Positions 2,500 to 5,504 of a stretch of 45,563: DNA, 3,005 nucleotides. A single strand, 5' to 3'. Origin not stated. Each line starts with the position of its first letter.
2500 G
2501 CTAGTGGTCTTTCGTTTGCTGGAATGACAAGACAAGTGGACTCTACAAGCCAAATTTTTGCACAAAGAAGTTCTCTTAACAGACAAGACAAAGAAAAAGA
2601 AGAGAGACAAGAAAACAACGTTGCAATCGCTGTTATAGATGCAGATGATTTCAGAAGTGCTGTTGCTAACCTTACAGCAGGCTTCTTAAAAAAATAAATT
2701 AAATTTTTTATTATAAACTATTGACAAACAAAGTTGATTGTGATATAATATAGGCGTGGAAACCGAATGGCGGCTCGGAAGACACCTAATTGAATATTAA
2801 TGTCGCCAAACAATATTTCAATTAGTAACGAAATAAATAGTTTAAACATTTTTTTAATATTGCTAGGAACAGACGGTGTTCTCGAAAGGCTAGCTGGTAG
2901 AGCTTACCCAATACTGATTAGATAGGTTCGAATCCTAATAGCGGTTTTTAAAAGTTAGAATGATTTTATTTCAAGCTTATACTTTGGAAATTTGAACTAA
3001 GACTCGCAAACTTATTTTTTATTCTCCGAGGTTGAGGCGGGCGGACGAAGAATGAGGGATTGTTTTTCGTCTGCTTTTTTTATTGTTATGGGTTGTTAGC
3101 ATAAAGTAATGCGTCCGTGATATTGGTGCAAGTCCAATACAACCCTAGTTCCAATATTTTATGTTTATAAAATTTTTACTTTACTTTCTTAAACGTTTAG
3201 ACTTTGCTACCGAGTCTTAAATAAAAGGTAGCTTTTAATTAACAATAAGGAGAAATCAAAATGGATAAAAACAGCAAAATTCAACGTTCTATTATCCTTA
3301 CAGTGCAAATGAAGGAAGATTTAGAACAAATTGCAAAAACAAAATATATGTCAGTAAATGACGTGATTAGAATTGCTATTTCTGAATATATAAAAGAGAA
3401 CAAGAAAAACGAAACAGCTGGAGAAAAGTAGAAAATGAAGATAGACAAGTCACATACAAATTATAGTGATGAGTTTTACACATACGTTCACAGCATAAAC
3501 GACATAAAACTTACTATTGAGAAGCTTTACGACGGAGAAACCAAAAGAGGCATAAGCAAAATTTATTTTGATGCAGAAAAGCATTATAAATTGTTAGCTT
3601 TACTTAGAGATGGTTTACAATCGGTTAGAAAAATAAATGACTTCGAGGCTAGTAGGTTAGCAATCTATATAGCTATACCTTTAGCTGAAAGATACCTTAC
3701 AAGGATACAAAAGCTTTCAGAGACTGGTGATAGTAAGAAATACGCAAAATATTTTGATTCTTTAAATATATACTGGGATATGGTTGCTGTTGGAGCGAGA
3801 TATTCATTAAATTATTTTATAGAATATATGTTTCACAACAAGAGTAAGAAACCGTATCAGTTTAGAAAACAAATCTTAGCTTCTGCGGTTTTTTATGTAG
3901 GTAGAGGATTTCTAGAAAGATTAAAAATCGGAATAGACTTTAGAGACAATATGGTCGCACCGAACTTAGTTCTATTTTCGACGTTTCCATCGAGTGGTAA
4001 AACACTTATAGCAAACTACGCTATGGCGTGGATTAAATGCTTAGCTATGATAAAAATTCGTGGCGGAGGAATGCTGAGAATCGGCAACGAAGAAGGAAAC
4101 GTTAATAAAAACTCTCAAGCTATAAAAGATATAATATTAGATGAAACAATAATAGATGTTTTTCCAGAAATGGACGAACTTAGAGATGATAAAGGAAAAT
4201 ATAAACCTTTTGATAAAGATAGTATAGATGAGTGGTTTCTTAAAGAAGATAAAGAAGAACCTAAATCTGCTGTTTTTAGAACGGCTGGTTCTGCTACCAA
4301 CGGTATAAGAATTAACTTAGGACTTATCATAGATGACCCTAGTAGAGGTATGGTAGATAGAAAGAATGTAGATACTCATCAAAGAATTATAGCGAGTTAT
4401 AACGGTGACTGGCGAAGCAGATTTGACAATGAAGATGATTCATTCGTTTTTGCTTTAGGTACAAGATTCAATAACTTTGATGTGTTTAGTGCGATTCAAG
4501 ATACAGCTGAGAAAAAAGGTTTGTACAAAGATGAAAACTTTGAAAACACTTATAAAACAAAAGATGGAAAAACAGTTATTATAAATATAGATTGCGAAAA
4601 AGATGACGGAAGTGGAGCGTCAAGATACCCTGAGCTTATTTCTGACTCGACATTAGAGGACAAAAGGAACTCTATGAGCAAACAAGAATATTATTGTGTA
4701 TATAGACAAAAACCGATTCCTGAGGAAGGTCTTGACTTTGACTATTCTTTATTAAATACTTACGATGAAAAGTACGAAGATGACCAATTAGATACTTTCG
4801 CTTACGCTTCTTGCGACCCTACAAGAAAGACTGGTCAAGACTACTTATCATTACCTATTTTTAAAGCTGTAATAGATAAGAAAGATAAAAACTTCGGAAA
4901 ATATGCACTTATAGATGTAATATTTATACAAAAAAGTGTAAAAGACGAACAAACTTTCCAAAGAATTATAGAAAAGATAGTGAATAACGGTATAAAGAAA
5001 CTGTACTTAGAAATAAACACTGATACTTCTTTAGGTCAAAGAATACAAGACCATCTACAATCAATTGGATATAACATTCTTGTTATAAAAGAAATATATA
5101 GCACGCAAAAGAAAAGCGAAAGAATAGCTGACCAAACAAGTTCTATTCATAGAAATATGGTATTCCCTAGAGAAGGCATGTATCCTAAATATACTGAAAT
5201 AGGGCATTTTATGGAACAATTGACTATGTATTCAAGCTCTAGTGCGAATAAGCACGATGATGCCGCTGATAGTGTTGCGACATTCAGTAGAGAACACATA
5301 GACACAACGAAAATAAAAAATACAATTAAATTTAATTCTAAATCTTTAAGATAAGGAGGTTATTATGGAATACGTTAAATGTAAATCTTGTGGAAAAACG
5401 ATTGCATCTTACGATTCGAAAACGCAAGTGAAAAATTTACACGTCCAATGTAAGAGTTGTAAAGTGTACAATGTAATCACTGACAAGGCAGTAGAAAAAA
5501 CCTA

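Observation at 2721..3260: Consensus promoter driving a ~325-nt structured ORF-free RNA wedged between terS and terL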

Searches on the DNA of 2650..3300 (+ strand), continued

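Call 85: search_with_rna_model(model_id=R2, sources=[window, L001, L002, L003, L006, L007, L009, L010, L158, L161, L103, L104, L106, L113, L114, L115, L116, L117, L118, L119, L120, L121, L122, L123, L124, L125, L126, L127, L128, L129, L130, L131, L132, L133, L134, L135, L136, L137, L138, L139, L140, L141, L142, L143, L144, L145, L146, L147, L148, L149, L150, L151, L152, L153, L154, L155, L156, L157], max_evalue=0.01)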
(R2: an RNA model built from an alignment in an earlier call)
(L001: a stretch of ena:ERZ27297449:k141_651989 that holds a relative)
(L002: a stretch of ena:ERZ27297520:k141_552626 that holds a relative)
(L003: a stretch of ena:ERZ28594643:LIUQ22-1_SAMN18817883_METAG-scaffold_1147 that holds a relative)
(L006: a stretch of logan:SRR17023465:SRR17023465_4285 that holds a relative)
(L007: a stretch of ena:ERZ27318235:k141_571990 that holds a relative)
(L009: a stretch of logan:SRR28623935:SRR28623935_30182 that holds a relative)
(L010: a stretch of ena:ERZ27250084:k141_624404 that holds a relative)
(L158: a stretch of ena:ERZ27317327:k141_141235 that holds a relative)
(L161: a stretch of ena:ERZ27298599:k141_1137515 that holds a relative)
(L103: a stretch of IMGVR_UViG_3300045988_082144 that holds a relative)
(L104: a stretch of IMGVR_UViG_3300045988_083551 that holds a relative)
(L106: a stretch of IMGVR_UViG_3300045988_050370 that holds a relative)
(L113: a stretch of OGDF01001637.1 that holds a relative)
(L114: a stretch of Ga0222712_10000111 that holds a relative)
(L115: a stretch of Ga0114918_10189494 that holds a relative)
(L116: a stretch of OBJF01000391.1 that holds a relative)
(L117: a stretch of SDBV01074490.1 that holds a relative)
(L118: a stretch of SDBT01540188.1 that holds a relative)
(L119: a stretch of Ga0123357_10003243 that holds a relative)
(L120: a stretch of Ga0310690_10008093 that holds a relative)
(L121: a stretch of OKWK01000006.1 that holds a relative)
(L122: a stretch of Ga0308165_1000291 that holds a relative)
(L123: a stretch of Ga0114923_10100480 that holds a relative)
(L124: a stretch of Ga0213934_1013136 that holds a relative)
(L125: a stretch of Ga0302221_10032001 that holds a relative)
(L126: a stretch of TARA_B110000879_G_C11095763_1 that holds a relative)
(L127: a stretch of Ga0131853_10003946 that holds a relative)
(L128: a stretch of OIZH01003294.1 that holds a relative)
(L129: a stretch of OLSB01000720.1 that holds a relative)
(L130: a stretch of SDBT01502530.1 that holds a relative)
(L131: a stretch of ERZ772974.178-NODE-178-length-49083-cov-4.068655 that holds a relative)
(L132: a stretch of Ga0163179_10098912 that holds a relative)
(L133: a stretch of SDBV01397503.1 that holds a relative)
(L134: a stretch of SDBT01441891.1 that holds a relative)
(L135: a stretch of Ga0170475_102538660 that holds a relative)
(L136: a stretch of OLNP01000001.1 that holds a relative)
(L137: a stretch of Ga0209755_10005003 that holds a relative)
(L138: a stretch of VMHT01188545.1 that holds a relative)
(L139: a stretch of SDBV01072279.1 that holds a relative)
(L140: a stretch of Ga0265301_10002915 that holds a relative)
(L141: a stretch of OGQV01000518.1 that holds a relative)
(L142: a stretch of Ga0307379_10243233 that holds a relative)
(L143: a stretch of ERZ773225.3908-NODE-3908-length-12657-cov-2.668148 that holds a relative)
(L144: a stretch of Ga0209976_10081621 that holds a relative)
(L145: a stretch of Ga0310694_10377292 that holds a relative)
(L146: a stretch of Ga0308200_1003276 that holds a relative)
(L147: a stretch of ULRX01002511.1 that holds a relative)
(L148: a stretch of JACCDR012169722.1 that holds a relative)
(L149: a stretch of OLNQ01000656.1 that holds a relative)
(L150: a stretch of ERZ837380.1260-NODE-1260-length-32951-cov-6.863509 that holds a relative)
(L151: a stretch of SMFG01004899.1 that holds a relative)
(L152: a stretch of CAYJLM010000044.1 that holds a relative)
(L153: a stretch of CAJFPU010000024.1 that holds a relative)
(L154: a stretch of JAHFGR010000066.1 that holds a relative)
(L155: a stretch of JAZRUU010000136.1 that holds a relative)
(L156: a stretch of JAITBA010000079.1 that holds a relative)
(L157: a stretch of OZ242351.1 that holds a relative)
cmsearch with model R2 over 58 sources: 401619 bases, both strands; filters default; matches with E-value up to 0.01: 84.
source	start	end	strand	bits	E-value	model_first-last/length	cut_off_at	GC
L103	4093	4149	-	77.8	5e-21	1-57/57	no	0.42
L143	6420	6476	-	77.8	5e-21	1-57/57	no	0.42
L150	3000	3056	+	77.8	5e-21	1-57/57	no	0.42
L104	1943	1999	-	77.6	5.7e-21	1-57/57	no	0.44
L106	1981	2037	-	76.2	1.5e-20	1-57/57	no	0.4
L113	1145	1201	-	74.5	5.2e-20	1-57/57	no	0.47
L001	5688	5744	+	73.6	1e-19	1-57/57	no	0.4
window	3090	3146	+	65.7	3.2e-17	1-57/57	no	0.44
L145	1017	1071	-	63.2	2e-16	1-57/57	no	0.44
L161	1989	2046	+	62.5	3.1e-16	1-57/57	no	0.4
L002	4171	4230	+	62.2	4.1e-16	1-57/57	no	0.42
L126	108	172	+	51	1.3e-12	1-57/57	no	0.49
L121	2606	2670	-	51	1.4e-12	1-57/57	no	0.52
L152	1575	1642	+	49.6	3.8e-12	1-57/57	no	0.56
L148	2916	2981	-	45.3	8.7e-11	1-57/57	no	0.47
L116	1413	1480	+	42.7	5.6e-10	1-57/57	no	0.47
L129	2539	2606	-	42.7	5.6e-10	1-57/57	no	0.47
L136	835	902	+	42.7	5.6e-10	1-57/57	no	0.47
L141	1079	1146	+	42.7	5.6e-10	1-57/57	no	0.47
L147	2459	2526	-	42.7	5.6e-10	1-57/57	no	0.47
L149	5362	5429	-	42.7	5.6e-10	1-57/57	no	0.47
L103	4716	4790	-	42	9.5e-10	1-57/57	no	0.35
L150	2359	2433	+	42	9.5e-10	1-57/57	no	0.35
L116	987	1061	+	41.8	1.1e-09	1-57/57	no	0.36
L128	539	613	+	41.8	1.1e-09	1-57/57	no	0.36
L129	2943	3017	-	41.8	1.1e-09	1-57/57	no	0.36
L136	410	484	+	41.8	1.1e-09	1-57/57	no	0.36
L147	2863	2937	-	41.8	1.1e-09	1-57/57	no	0.36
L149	5769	5843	-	41.8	1.1e-09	1-57/57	no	0.36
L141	655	729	+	41.8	1.1e-09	1-57/57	no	0.35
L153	2017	2087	-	41.6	1.3e-09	1-57/57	no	0.32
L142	1143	1210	-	40.4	3e-09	1-57/57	no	0.59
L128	969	1036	+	39.5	5.9e-09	1-57/57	no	0.47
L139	765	836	-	39.2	7.1e-09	1-57/57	no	0.47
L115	1041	1111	+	38.5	1.2e-08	1-57/57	no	0.46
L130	646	718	-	38.2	1.5e-08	1-57/57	no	0.44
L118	1324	1395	+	38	1.8e-08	1-57/57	no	0.43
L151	828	899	-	37.8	2e-08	1-57/57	no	0.46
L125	906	977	+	37.1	3.3e-08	1-57/57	no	0.42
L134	1362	1437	+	36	7.6e-08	1-57/57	no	0.46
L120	2663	2734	-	35.4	1.2e-07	1-57/57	no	0.42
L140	8592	8663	+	35.4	1.2e-07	1-57/57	no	0.42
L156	1820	1881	-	34.4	2.3e-07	1-57/57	no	0.52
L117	2871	2949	+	34.4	2.4e-07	1-57/57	no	0.52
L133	406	477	+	34.2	2.7e-07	1-57/57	no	0.5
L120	10033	10104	-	34.1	2.8e-07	1-57/57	no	0.5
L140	1222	1293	+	34.1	2.8e-07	1-57/57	no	0.5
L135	990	1060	+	33.6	4.3e-07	1-57/57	no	0.35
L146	725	795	-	33.6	4.3e-07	1-57/57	no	0.35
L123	716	786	+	33.5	4.6e-07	1-57/57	no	0.55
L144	766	836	-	33.5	4.6e-07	1-57/57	no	0.55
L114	2937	3008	-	33.1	5.9e-07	1-57/57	no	0.5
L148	2995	3056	-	33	6.5e-07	1-57/57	no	0.53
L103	4327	4405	-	31.9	1.4e-06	1-57/57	no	0.3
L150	2744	2822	+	31.9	1.4e-06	1-57/57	no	0.3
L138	5981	6051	-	31.5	2e-06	1-57/57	no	0.51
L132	394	465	+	31.5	2e-06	1-57/57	no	0.46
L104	2310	2385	-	29.6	7.8e-06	1-57/57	no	0.38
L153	2694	2765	-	28.6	1.6e-05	1-57/57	no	0.44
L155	2635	2718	+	28.1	2.3e-05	1-57/57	no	0.55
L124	48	118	-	27.7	3e-05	1-57/57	no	0.55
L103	4930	5006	-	25.8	0.00012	1-57/57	no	0.38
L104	2528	2604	-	25.8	0.00012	1-57/57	no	0.38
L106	2569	2645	-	25.8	0.00012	1-57/57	no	0.38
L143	7005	7081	-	25.8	0.00012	1-57/57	no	0.38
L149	5990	6066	-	25.8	0.00012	1-57/57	no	0.38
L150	2143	2219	+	25.8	0.00012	1-57/57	no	0.38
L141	439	515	+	25.7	0.00013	1-57/57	no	0.38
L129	3162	3238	-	25.7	0.00013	1-57/57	no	0.4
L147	3082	3158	-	25.7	0.00013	1-57/57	no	0.4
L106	2349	2424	-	25.5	0.00015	1-57/57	no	0.37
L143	6787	6862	-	25.5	0.00015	1-57/57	no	0.37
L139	1921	1991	-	25.4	0.00017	1-57/57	no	0.45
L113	1520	1595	-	25.3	0.00017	1-57/57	no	0.39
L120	9824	9897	-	25.1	0.00021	1-57/57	no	0.5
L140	1429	1502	+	25.1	0.00021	1-57/57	no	0.5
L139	1630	1702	-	23.7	0.00057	1-57/57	no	0.51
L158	4225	4296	+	23.6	0.00058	1-57/57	no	0.49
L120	8141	8215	-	22.9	0.001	1-57/57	no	0.48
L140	3111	3185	+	22.9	0.001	1-57/57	no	0.48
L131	1241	1312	-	22.6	0.0012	1-57/57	no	0.53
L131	636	709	-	21.4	0.003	1-57/57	no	0.51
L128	320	396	+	20.2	0.007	1-57/57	no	0.35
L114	3097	3171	-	20.2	0.0073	1-57/57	no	0.47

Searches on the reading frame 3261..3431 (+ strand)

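Call 8: search_protein_families(library=pfam, proteins=[window:3261-3431:+], max_evalue=0.01)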
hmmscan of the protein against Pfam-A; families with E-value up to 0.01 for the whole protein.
window:3261-3431:+ (56 aa): 1 family
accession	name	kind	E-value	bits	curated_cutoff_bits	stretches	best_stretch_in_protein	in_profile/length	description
PF01402.27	RHH_1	-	0.00054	20.2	20.5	1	11-45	4-38/39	Ribbon-helix-helix protein, copG family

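Call 15: search_protein_families(library=phrogs, proteins=[window:3261-3431:+], max_evalue=0.01)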
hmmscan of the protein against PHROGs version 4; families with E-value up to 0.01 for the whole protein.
window:3261-3431:+ (56 aa): 6 families
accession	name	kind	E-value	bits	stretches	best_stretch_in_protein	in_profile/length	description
phrog_876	-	transcription regulation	4.2e-06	27.4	1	4-53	65-114/239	transcriptional repressor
phrog_582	-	transcription regulation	5.5e-06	27.6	1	5-51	56-102/105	Arc-like repressor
phrog_7325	-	transcription regulation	6.7e-05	24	1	13-52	63-103/151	CopG-like transcriptional repressor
phrog_9615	-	unknown function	7.6e-05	23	1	8-51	208-251/349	-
phrog_2685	-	other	0.002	19.5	1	16-52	28-64/161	partition protein ATPase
phrog_22338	-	unknown function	0.0057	17.7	1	10-49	59-98/207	-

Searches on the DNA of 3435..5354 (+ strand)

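Call 35: search_rna_families(sources=[L001, L002, L003, L006, L007, L009, L010, L103, L104], threshold=gathering)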
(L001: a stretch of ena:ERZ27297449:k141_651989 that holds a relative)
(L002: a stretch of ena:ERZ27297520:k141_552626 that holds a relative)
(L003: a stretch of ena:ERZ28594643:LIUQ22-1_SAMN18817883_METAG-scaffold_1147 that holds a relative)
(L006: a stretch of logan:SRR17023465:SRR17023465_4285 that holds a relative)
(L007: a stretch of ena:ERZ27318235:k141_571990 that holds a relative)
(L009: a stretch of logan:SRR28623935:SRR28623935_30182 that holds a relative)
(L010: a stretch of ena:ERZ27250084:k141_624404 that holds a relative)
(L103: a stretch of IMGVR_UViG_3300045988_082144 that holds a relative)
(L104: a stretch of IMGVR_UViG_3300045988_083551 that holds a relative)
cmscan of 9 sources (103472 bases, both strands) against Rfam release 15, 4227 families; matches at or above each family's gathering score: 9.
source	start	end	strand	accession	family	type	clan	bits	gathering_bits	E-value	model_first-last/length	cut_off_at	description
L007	3160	3232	+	RF00005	tRNA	Gene; tRNA;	CL00001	71.8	29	1.6e-13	1-71/71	no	tRNA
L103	11588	11660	-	RF00005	tRNA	Gene; tRNA;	CL00001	68.8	29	1.1e-12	1-71/71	no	tRNA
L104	8915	8987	-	RF00005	tRNA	Gene; tRNA;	CL00001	68.8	29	1.1e-12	1-71/71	no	tRNA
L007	3320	3391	+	RF00005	tRNA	Gene; tRNA;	CL00001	67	29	3.4e-12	1-71/71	no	tRNA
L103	4327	4405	-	RF00005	tRNA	Gene; tRNA;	CL00001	56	29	3.5e-09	1-71/71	no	tRNA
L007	3242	3314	+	RF00005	tRNA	Gene; tRNA;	CL00001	52.3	29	3.8e-08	1-71/71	no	tRNA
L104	2310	2385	-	RF00005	tRNA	Gene; tRNA;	CL00001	49.8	29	1.8e-07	1-71/71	no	tRNA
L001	5688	5744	+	RF00005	tRNA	Gene; tRNA;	CL00001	41.1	29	4.5e-05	1-71/71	no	tRNA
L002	4171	4230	+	RF00005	tRNA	Gene; tRNA;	CL00001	41.1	29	4.6e-05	1-71/71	no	tRNA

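Call 45: search_rna_families(sources=[L001, L002, L007, L010], threshold=evalue, max_evalue=10)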
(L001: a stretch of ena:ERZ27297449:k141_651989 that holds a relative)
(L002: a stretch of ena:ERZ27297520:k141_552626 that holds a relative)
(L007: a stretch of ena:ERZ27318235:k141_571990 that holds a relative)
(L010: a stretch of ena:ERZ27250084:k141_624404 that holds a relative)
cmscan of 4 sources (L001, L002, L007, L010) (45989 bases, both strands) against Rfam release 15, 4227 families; matches with E-value up to 10: 14.
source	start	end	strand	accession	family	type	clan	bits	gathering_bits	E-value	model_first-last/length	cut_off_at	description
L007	3160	3232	+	RF00005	tRNA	Gene; tRNA;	CL00001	71.8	29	7e-14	1-71/71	no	tRNA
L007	3320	3391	+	RF00005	tRNA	Gene; tRNA;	CL00001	67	29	1.5e-12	1-71/71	no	tRNA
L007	3242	3314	+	RF00005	tRNA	Gene; tRNA;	CL00001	52.3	29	1.7e-08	1-71/71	no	tRNA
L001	5688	5744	+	RF00005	tRNA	Gene; tRNA;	CL00001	41.1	29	2e-05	1-71/71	no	tRNA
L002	4171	4230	+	RF00005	tRNA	Gene; tRNA;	CL00001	41.1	29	2e-05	1-71/71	no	tRNA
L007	3160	3233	-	RF04354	Plastid-ycf2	Cis-reg;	-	37.9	65.7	0.00018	1-75/75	no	Plastid-ycf2 5UTR RNA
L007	3320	3392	-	RF04354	Plastid-ycf2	Cis-reg;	-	31.9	65.7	0.0077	1-75/75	no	Plastid-ycf2 5UTR RNA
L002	684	723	+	RF03141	S4-Flavobacteria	Cis-reg; leader;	CL00119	25.6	35.2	1.4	1-33/33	no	S4-Flavobacteria ribosomal protein leader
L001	5466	5536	+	RF00005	tRNA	Gene; tRNA;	CL00001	24.3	29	0.84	1-71/71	no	tRNA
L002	6005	6079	-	RF03027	RT-6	Gene; sRNA;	-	22.5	46.7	1.1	1-75/75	no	RT-6 RNA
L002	4171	4231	-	RF04354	Plastid-ycf2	Cis-reg;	-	20.5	65.7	9.8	1-75/75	no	Plastid-ycf2 5UTR RNA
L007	5105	5144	-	RF03027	RT-6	Gene; sRNA;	-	19.2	46.7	8.3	32-70/75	no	RT-6 RNA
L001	6401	6459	+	RF01675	CrcZ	Gene; sRNA;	-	14.8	95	7.2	1-398/398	no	Pseudomonas sRNA CrcZ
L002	3993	4007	+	RF00023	tmRNA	Gene;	CL00001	11.4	47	1.4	348-362/374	no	transfer-messenger RNA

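Call 47: search_rna_families(source=L001, start=5440, end=5760, threshold=evalue, max_evalue=10, show_alignments=3)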
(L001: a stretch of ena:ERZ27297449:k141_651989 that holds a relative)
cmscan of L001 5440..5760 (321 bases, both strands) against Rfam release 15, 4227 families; matches with E-value up to 10: 7.
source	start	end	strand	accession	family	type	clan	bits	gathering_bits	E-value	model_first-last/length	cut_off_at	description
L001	5688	5744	+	RF00005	tRNA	Gene; tRNA;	CL00001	41.1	29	1.4e-07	1-71/71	no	tRNA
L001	5466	5536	+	RF00005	tRNA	Gene; tRNA;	CL00001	24.3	29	0.0058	1-71/71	no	tRNA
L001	5688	5745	-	RF04354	Plastid-ycf2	Cis-reg;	-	22.7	65.7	0.017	1-75/75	no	Plastid-ycf2 5UTR RNA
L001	5536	5621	+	RF03531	n00280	Gene; sRNA;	-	16.3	65.2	7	1-101/101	no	Clostridioides difficile sRNA included into helicase gene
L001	5472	5556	+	RF00233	Tymo_tRNA-like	Cis-reg;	-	14.5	40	1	1-84/84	no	Tymovirus/Pomovirus/Furovirus tRNA-like 3' UTR element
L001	5440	5506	+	RF02055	STnc380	Gene; sRNA;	-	12.2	60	7.4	26-108/108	5'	Enterobacterial sRNA STnc380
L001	5738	5760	-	RF01727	SAM-SAH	Cis-reg; riboswitch;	-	11.6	40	4.2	27-49/49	5'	SAM/SAH riboswitch aptamer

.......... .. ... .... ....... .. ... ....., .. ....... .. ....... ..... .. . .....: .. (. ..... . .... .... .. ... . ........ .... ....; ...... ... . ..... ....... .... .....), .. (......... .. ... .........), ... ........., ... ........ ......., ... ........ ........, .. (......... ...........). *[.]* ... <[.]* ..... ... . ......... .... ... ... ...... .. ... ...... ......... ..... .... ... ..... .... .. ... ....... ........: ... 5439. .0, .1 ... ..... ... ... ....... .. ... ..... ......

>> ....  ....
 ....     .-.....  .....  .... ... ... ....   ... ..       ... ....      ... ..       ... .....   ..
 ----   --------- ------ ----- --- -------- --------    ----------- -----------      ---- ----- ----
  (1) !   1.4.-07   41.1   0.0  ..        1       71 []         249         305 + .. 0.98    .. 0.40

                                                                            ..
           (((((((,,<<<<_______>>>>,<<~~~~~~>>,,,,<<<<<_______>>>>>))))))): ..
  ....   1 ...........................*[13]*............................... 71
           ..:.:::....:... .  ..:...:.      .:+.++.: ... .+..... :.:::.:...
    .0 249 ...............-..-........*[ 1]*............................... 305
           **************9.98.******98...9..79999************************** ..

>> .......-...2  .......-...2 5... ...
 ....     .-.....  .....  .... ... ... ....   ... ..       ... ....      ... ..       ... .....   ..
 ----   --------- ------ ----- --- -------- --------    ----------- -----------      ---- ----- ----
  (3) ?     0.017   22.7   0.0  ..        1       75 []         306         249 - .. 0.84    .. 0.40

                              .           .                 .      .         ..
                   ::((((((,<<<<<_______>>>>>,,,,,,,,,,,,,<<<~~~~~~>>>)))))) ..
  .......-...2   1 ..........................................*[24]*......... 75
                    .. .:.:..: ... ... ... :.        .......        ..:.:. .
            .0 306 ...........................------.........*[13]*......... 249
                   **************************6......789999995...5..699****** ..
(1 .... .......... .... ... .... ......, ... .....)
